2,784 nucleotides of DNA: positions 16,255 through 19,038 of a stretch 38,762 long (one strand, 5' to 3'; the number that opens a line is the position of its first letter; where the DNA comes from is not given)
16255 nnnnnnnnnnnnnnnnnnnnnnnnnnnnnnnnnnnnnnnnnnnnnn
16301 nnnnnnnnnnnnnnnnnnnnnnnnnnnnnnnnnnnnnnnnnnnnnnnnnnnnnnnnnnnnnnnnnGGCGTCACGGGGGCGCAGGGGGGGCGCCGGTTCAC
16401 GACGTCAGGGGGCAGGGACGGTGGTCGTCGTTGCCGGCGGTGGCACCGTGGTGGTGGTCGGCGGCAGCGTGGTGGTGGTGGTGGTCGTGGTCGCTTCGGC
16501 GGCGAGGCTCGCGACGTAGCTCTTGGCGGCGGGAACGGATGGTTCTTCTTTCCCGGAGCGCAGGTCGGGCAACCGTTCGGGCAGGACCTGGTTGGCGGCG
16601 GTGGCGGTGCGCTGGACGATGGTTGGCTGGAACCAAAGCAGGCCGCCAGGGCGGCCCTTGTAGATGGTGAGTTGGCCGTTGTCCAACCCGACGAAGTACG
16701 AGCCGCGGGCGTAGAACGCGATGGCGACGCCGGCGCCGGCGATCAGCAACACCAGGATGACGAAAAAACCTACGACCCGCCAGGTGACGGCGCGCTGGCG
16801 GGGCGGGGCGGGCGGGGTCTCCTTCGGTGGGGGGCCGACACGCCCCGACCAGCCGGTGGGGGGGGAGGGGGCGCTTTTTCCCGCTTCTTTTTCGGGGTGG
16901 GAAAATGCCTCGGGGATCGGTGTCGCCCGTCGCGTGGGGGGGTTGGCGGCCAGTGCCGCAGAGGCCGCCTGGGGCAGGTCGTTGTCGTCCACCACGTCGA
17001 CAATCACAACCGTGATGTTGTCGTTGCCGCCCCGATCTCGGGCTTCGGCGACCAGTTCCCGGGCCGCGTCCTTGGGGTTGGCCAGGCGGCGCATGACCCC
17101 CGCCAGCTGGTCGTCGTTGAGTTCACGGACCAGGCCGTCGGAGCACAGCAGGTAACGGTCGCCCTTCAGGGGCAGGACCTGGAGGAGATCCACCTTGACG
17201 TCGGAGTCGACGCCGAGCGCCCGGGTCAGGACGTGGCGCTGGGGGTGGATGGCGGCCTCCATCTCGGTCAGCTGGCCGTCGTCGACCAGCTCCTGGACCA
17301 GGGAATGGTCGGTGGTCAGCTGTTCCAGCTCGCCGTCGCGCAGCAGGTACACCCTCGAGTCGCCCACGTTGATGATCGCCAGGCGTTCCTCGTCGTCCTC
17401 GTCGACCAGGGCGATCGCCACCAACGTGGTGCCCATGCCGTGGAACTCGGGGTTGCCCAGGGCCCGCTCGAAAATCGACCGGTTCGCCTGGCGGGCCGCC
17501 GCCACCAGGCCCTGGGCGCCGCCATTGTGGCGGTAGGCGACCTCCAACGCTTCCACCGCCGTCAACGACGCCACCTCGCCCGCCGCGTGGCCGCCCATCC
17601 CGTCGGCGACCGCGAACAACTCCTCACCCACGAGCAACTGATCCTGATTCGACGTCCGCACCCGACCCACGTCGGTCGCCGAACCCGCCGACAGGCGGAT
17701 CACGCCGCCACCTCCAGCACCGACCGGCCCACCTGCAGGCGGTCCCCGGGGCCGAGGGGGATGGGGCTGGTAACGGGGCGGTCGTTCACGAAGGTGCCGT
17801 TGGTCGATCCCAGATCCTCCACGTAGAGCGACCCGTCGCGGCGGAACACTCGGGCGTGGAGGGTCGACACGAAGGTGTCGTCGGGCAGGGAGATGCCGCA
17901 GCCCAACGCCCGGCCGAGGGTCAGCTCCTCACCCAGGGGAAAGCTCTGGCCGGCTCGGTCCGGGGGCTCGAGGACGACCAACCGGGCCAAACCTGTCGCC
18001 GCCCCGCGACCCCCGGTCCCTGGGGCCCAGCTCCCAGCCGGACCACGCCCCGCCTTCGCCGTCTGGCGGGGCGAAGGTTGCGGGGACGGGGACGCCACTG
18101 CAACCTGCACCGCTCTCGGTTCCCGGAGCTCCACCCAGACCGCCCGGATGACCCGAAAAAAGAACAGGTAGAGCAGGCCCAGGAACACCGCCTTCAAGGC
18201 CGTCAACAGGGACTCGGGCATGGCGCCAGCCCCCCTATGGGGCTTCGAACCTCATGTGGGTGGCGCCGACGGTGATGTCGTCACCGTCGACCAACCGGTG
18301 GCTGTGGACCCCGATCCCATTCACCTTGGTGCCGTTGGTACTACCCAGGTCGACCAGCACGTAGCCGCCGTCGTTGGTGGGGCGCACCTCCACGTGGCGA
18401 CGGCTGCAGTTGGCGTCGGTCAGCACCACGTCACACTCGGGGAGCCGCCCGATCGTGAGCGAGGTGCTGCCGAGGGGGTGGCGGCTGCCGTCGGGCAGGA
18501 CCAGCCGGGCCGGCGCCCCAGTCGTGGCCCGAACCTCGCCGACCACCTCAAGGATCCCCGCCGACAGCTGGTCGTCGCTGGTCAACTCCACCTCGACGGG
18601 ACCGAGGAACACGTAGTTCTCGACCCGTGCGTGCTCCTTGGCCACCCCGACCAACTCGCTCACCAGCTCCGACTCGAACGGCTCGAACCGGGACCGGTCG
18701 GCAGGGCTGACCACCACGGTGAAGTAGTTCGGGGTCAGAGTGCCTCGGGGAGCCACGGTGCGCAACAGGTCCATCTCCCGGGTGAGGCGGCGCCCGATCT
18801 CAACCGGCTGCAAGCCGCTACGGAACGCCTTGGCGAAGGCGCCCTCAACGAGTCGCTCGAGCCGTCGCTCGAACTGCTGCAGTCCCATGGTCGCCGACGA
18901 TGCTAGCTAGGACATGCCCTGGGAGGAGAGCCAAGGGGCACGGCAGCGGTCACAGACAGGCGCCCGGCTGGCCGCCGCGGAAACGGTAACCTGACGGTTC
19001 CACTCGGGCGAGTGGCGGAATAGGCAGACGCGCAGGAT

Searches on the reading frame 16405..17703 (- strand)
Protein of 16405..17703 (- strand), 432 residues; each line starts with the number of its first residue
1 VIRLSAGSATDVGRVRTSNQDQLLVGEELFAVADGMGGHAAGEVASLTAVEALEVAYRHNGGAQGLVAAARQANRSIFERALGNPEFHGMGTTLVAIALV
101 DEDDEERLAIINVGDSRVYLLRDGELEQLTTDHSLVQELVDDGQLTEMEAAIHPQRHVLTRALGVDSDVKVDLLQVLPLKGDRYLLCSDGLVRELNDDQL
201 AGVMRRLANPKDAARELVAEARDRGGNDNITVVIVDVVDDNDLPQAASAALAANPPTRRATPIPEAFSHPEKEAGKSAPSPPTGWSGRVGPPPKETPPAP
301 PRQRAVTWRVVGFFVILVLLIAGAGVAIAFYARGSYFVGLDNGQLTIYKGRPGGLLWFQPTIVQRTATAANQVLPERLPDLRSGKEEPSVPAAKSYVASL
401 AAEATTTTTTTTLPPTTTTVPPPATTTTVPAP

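Call 25: search_protein_families(library=pfam, proteins=[window:16405-17703:-], max_evalue=0.01)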
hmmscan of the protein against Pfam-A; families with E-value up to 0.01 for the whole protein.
window:16405-17703:- (432 aa): 3 families
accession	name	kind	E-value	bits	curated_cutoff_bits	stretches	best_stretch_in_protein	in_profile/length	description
PF00481.26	PP2C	-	4.2e-13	50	20.3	1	19-134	26-141/255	Protein phosphatase 2C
PF13672.11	PP2C_2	-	1.8e-12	47.7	24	1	16-212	9-196/209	Protein phosphatase 2C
PF07228.17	SpoIIE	-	6.8e-06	26.6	25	1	29-237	6-191/192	Stage II sporulation protein E (SpoIIE)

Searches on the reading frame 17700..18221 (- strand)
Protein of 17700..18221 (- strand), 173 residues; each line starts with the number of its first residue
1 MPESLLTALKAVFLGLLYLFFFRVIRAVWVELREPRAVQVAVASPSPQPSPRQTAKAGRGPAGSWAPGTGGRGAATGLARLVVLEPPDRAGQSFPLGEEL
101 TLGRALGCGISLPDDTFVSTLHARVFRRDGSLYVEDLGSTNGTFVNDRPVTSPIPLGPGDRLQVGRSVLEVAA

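Call 25: search_protein_families(library=pfam, proteins=[window:17700-18221:-], max_evalue=0.01)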
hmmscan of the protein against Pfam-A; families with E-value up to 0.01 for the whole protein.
window:17700-18221:- (173 aa): 2 families
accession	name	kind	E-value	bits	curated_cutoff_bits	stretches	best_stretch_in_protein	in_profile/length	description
PF00498.31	FHA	-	3.4e-18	66.3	20.7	1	101-165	2-67/67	FHA domain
PF16697.10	Yop-YscD_cpl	-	4.4e-11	43.3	33.2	1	90-170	8-89/94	Inner membrane component of T3SS, cytoplasmic domain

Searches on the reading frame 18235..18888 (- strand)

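Call 25: search_protein_families(library=pfam, proteins=[window:18235-18888:-], max_evalue=0.01)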
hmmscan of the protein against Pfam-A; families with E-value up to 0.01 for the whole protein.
window:18235-18888:- (217 aa): 4 families
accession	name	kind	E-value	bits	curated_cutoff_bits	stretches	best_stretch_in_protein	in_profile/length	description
PF12401.13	FhaA_N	-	9e-33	113.6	25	1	3-115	1-114/115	FhaA, N-terminal domain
PF00498.31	FHA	-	4.6e-19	69.1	20.7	1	145-208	2-67/67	FHA domain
PF16697.10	Yop-YscD_cpl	-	6.8e-15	55.5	33.2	1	134-216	9-92/94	Inner membrane component of T3SS, cytoplasmic domain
PF17913.6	FHA_2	-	0.00025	21.4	23.1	1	142-193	19-68/71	FHA domain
